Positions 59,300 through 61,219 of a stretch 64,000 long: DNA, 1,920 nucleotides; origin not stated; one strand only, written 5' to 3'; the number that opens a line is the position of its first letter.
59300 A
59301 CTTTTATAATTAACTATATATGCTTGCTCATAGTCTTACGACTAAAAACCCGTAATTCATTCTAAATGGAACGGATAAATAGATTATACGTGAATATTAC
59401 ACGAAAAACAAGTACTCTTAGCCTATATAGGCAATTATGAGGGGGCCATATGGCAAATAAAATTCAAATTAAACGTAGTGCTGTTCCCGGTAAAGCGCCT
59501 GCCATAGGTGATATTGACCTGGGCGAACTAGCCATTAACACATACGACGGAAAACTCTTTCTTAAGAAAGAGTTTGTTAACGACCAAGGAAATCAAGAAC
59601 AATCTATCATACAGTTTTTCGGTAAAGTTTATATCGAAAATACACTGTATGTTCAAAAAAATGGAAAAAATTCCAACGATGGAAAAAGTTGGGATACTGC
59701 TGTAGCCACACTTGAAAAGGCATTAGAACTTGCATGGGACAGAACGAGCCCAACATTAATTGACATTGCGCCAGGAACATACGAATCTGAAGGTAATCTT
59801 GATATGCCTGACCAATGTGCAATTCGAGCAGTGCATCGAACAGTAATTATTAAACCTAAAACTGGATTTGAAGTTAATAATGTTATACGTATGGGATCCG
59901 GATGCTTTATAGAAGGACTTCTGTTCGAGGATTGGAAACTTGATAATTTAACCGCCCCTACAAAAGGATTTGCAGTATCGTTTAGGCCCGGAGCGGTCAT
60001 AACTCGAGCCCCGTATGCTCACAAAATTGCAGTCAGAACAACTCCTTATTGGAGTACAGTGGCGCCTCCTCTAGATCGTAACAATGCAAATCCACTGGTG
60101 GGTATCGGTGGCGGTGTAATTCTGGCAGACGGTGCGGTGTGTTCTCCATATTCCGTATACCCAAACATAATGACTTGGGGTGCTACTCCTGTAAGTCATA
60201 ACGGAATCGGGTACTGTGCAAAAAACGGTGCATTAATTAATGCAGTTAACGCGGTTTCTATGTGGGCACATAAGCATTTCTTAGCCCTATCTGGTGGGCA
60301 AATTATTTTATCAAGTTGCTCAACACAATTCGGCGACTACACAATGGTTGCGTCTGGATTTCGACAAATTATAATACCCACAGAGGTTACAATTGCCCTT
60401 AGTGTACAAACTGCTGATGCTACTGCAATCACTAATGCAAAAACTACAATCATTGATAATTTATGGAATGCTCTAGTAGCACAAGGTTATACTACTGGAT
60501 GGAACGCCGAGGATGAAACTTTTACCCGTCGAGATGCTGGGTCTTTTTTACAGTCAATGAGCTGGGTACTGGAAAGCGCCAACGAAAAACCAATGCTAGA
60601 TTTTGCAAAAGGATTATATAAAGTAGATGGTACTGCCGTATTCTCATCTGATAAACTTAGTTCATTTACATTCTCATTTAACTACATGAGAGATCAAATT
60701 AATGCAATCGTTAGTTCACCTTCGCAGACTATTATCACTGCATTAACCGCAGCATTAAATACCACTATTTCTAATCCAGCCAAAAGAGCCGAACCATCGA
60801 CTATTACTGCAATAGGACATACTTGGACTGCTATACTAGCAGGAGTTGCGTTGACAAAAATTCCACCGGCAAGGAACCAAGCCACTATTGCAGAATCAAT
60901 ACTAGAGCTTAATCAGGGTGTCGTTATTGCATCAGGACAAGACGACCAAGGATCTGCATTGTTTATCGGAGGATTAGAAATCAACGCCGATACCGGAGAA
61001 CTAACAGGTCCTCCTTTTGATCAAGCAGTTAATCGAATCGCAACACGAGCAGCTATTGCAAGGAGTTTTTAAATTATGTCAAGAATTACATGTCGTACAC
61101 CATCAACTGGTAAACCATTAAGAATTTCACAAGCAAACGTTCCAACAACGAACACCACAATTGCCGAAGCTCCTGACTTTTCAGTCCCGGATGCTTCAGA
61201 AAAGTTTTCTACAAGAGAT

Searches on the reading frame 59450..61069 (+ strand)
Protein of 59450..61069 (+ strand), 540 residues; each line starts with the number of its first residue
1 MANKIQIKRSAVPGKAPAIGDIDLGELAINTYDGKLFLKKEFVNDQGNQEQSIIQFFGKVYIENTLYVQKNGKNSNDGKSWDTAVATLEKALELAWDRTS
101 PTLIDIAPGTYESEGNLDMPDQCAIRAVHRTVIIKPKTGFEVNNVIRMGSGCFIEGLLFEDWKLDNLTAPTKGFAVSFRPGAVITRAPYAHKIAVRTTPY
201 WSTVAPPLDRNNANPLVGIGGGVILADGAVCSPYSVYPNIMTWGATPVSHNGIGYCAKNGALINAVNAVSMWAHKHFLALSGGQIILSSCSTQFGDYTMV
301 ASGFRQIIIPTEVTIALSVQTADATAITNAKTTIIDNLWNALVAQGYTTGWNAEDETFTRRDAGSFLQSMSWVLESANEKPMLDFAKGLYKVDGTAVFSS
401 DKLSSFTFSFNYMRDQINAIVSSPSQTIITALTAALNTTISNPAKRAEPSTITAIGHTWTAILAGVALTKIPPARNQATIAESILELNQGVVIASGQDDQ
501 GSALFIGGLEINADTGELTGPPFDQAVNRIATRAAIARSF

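Call 10: search_protein_families(library=phrogs, proteins=[window:59450-61069:+], max_evalue=0.001)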
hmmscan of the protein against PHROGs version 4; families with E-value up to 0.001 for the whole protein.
window:59450-61069:+ (540 aa): 13 families
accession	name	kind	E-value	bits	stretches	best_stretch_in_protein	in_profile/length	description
phrog_17885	-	tail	5.4e-25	88.5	1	1-355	4-316/1002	tail fiber protein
phrog_13163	-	tail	8.3e-23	81.2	1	64-276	243-456/976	baseplate wedge subunit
phrog_19601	-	tail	7e-17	60.9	1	63-275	1459-1673/2043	baseplate wedge subunit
phrog_1469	-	tail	2e-14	52.5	1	64-275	233-444/2607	baseplate wedge subunit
phrog_29288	-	unknown function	9.7e-14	50.8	1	62-336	307-606/1558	-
phrog_3442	-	unknown function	5e-13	47.2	1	2-136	5-133/3967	-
phrog_9851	-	tail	1.6e-12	47.1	2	165-329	504-653/1092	tail fiber protein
phrog_32294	-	tail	1.2e-11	43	1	1-275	1-281/2435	baseplate wedge subunit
phrog_5342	-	tail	2.4e-07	28.9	1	67-172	297-402/3319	tail fiber protein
phrog_1699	-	tail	9e-05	22.2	1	4-39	6-41/1000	long tail fiber protein distal subunit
phrog_35830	-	tail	0.0002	21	1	4-40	6-42/629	long tail fiber protein distal subunit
phrog_19966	-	tail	0.00032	20.4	1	4-39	6-41/724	long tail fiber protein distal subunit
phrog_529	-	tail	0.00062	18.6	0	257-306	456-505/1498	tail fiber protein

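Call 91: search_dna_similar(collection=phages, query=window:59450-61069:+, mode=protein, max_rows=12)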
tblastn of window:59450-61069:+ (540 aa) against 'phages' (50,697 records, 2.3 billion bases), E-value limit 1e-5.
Records with a match: 93; places in all: 166; records where one place covers at least 80% of the query: 0.
Best place of each record, by identity: 60-80% 11; <60% 82.
By first word of the organism name: Synechococcus 79; Prochlorococcus 6; Marine 2; Cyanophage 2; Ralstonia 2; Vibrio 2.
By host as written in the record: - 48; Synechococcus sp. 9; Synechococcus sp. WH7803 6; Synechococcus sp. WH 7803 5; Synechococcus sp. MW02 5; Parasynechococcus marenigrum WH 8102 3; Prochlorococcus sp. NATL1A 2; Synechococcus sp. KCZYC6 2; and 8 more.
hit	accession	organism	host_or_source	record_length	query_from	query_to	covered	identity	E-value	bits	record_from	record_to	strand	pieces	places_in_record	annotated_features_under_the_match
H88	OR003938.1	Synechococcus phage DSL-LC03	Synechococcus sp.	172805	1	282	52%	32.2%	5e-28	125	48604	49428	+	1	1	hypothetical protein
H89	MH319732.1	Marine virus AG-345-E02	single cell amplified by WGA-X; seawater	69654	1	303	56%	29.0%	1e-19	99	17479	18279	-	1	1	record has no annotation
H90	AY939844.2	Prochlorococcus phage P-SSM2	Prochlorococcus sp. NATL1A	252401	1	303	56%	29.0%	1e-19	99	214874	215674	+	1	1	phage tail fiber-like protein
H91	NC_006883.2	Prochlorococcus phage P-SSM2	Prochlorococcus sp. NATL1A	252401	1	303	56%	29.0%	1e-19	99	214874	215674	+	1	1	tail fiber protein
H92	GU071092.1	Prochlorococcus phage P-SSM2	-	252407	1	303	56%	29.0%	1e-19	99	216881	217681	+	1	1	predicted protein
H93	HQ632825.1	Prochlorococcus phage P-SSM5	Prochlorococcus marinus NATL2A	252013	1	303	56%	29.0%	2e-19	99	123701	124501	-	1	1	hypothetical protein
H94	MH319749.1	Marine virus AG-345-F15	single cell amplified by WGA-X; seawater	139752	1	303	56%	26.8%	5e-16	88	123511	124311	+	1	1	record has no annotation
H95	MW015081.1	Synechococcus phage S-SRM01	Synechococcus sp. KCZYC6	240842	1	303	56%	25.2%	6e-13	78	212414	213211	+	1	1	hypothetical protein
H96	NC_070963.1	Synechococcus phage S-SRM01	Synechococcus sp. KCZYC6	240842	1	303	56%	25.2%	6e-13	78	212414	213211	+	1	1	baseplate wedge subunit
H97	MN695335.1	Synechococcus phage B23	Synechoccus sp.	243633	5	303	55%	25.4%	2e-11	73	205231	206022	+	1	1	tail fiber protein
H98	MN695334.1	Synechococcus phage B3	Synechoccus sp.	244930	5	303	55%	25.4%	2e-11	73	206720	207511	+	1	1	tail fiber protein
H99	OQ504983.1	Synechococcus phage S-8S55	Parasynechococcus marenigrum WH 8102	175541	1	301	56%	25.0%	1e-10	71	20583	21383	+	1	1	tail fiber protein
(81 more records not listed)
